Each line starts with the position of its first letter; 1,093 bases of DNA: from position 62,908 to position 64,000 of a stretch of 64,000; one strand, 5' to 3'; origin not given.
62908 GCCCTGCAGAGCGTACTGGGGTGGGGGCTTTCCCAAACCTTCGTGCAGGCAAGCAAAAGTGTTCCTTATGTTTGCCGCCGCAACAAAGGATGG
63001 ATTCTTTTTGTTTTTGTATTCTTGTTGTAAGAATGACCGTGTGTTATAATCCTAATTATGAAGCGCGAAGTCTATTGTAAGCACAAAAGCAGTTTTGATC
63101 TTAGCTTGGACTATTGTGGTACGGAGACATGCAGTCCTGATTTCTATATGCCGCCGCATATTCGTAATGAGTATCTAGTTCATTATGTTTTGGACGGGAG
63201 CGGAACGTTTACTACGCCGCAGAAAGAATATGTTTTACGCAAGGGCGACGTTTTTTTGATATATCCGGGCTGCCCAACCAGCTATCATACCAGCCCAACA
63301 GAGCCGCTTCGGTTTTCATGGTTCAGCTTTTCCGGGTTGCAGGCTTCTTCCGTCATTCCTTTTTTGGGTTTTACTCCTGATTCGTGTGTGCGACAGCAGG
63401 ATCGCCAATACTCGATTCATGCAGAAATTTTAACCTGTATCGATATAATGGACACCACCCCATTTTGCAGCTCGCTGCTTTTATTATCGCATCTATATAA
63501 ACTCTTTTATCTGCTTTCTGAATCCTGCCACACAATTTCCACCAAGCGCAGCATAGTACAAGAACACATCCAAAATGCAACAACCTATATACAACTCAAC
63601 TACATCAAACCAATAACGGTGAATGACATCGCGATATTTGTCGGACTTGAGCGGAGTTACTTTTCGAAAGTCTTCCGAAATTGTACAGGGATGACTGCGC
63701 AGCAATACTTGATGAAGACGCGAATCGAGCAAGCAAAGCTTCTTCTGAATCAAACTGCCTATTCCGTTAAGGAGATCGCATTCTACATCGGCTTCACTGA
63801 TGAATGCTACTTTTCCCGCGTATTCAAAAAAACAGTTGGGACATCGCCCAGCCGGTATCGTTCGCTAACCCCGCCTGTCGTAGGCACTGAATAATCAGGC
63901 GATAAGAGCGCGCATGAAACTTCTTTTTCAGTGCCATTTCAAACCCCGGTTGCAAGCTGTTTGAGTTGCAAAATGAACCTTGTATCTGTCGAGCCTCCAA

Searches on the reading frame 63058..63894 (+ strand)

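Call 51: search_protein_families(library=pfam, max_evalue=0.00001, proteins=[window:63058-63894:+])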
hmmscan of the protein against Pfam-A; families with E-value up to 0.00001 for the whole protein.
window:63058-63894:+ (278 aa): 4 families
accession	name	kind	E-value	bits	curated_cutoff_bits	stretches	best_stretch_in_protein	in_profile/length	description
PF12833.13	HTH_18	-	6.1e-22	78.1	33.6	1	194-268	4-78/80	Helix-turn-helix domain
PF02311.25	AraC_binding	-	5.5e-20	71.9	21.1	1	18-99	3-84/135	AraC-like ligand binding domain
PF00165.29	HTH_AraC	-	6.8e-19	68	26.6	2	181-218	4-41/42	Bacterial regulatory helix-turn-helix proteins, AraC family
PF07883.17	Cupin_2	-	2.7e-06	27.4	27.2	1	32-88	12-68/70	Cupin domain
